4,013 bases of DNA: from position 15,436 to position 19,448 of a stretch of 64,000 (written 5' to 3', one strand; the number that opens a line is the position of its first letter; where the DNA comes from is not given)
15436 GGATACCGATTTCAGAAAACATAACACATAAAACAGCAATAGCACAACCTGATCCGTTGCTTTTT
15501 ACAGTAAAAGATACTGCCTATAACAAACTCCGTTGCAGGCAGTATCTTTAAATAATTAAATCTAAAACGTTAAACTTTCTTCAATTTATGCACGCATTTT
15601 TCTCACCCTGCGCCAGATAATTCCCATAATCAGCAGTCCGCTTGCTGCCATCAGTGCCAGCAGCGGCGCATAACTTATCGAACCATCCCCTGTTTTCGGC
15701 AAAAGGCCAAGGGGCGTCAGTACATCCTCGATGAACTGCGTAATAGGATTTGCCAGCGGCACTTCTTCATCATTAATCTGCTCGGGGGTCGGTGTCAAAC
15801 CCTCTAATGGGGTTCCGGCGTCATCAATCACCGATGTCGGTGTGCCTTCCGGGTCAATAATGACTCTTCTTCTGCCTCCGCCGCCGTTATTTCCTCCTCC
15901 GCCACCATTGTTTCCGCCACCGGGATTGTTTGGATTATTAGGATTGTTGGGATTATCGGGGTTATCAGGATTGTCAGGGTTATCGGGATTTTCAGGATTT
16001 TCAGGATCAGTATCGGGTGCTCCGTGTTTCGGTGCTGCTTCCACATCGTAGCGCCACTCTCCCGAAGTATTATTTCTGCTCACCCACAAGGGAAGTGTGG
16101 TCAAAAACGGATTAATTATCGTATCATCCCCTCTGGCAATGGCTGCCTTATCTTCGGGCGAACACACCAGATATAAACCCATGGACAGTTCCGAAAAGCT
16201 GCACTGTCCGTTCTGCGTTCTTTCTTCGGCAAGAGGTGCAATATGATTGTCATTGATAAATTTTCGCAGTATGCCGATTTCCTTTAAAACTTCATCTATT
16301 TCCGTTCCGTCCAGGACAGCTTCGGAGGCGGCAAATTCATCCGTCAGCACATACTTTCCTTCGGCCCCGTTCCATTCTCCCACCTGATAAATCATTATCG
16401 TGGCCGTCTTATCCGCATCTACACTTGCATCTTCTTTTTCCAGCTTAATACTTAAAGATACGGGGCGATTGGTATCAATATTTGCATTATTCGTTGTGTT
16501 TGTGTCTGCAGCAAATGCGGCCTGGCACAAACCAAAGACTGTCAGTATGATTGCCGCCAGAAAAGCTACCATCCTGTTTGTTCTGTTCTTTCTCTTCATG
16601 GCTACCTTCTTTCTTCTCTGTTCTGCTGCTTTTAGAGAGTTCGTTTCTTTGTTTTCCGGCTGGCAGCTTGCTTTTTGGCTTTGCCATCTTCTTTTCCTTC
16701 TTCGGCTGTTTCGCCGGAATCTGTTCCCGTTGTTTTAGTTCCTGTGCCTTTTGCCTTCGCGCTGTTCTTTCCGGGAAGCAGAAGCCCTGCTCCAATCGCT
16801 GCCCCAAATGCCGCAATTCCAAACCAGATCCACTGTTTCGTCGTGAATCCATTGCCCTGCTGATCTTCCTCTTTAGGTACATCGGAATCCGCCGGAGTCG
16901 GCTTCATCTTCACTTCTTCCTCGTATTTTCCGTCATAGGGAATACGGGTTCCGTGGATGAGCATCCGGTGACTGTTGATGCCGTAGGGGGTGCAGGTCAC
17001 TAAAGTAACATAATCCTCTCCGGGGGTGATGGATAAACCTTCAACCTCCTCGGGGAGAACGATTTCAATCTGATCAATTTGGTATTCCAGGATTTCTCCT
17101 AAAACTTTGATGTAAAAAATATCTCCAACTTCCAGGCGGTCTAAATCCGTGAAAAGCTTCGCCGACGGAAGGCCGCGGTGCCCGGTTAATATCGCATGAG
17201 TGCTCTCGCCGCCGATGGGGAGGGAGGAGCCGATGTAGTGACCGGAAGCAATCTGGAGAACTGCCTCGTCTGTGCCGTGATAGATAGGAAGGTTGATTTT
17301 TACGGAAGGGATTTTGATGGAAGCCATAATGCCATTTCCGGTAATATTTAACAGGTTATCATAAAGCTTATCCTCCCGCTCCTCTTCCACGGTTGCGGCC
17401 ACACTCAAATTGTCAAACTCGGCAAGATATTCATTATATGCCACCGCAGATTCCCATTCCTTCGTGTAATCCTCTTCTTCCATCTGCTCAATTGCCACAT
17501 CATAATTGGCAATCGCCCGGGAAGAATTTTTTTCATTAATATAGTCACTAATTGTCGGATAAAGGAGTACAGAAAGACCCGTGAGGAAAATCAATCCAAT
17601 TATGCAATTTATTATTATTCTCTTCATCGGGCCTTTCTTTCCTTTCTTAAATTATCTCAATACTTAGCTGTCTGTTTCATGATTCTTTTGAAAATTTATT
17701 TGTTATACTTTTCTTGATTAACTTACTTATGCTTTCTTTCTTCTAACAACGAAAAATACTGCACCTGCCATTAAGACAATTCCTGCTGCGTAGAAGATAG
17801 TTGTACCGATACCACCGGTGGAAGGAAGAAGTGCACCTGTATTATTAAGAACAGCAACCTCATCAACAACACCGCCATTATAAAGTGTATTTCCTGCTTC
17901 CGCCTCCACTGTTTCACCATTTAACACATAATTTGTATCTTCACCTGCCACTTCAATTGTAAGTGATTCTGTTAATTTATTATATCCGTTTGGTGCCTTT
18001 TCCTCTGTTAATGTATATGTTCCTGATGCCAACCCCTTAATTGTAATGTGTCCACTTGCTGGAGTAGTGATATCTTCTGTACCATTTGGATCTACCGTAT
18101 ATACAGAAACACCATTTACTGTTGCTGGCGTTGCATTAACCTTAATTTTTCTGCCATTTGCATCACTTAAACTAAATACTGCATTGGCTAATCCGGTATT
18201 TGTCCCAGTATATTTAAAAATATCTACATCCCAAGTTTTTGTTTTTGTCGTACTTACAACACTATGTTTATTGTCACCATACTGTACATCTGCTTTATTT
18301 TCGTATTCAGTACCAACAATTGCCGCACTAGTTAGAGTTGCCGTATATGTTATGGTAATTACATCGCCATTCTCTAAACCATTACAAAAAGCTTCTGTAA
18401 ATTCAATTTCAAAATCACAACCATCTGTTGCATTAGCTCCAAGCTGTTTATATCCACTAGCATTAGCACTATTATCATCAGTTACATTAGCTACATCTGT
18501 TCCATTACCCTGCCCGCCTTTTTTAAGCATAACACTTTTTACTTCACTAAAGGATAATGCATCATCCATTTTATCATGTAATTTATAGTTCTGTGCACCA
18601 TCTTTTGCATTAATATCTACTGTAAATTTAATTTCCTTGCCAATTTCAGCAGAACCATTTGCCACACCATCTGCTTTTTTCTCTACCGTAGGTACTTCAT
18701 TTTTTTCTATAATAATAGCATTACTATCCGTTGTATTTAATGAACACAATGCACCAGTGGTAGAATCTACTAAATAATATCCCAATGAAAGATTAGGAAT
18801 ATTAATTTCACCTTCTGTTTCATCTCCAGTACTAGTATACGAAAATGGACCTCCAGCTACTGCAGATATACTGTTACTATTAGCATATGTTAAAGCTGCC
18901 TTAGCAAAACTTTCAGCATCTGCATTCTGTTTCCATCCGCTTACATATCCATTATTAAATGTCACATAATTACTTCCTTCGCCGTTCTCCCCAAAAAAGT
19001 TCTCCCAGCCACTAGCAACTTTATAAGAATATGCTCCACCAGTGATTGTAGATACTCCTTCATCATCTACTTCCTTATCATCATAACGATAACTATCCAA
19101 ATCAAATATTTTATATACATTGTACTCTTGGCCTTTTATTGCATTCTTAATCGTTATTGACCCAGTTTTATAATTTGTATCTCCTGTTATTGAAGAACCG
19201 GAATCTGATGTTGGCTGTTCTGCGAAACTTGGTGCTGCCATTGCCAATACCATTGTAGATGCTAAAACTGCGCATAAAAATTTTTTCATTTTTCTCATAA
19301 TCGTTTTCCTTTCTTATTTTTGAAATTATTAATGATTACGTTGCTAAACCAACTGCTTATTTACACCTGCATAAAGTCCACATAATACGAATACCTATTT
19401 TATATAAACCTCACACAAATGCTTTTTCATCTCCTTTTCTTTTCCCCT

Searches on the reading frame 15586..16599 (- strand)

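Call 7: search_protein_families(library=pfam, proteins=[window:15586-16599:-], max_evalue=0.001)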
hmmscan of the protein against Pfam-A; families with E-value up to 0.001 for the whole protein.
window:15586-16599:- (337 aa): 0 families

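Call 38: search_protein_families(library=ncbifam, proteins=[window:15586-16599:-], max_evalue=0.001)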
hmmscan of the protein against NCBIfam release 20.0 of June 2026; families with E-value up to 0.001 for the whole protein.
window:15586-16599:- (337 aa): 2 families
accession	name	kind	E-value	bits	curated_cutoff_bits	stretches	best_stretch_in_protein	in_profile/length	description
NF033902.0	iso_D2_wall_anc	subfamily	6.8e-15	54.8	95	1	3-203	5-219/540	SpaH/EbpB family LPXTG-anchored major pilin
NF033073.1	LPXTG_double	subfamily_domain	4.8e-08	32.9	48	1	274-331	2-63/66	doubled motif LPXTG anchor domain-containing protein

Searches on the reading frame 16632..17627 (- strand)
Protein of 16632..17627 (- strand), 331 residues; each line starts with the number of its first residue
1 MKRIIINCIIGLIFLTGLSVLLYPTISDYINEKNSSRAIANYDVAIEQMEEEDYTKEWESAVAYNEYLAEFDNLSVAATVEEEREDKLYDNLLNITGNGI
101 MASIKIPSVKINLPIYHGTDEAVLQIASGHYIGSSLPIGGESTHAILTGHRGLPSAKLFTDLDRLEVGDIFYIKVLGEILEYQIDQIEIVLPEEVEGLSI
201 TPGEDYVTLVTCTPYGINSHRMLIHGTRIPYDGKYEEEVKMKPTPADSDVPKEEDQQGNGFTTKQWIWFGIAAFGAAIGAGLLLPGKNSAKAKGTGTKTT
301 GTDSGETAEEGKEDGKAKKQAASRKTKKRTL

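Call 7: search_protein_families(library=pfam, proteins=[window:16632-17627:-], max_evalue=0.001)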
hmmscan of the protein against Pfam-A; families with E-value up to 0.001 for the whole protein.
window:16632-17627:- (331 aa): 1 family
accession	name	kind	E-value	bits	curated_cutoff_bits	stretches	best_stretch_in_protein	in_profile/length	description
PF04203.18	Sortase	-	9.1e-25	87.3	26.6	1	104-228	1-124/125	Sortase domain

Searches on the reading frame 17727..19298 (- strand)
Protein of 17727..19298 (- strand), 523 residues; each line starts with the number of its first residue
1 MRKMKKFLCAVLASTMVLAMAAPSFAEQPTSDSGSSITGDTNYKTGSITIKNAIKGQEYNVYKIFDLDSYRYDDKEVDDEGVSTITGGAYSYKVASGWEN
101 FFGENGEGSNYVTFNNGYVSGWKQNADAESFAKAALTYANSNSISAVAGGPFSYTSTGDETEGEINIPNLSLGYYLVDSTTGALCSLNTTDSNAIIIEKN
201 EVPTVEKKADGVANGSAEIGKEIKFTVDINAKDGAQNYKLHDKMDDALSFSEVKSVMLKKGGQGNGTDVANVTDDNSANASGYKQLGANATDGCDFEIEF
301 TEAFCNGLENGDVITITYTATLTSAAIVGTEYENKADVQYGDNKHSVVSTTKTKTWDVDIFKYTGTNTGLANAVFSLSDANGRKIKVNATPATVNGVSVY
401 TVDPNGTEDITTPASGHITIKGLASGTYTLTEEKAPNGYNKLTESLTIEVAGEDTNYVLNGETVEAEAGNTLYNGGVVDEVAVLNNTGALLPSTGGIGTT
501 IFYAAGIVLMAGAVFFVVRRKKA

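Call 7: search_protein_families(library=pfam, proteins=[window:17727-19298:-], max_evalue=0.001)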
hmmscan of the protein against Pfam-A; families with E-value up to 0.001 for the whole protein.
window:17727-19298:- (523 aa): 3 families
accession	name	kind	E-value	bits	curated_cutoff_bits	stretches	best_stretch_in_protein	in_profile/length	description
PF17802.7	SpaA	-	2.9e-14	53.4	23.1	1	362-455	7-81/91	Prealbumin-like fold domain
PF00746.26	Gram_pos_anchor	-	6.5e-08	32.8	20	1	485-522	3-40/43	LPXTG cell wall anchor motif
PF16569.11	GramPos_pilinBB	-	1.1e-07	33.2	30.5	1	219-343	1-115/116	Gram-positive pilin backbone subunit 2, Cna-B-like domain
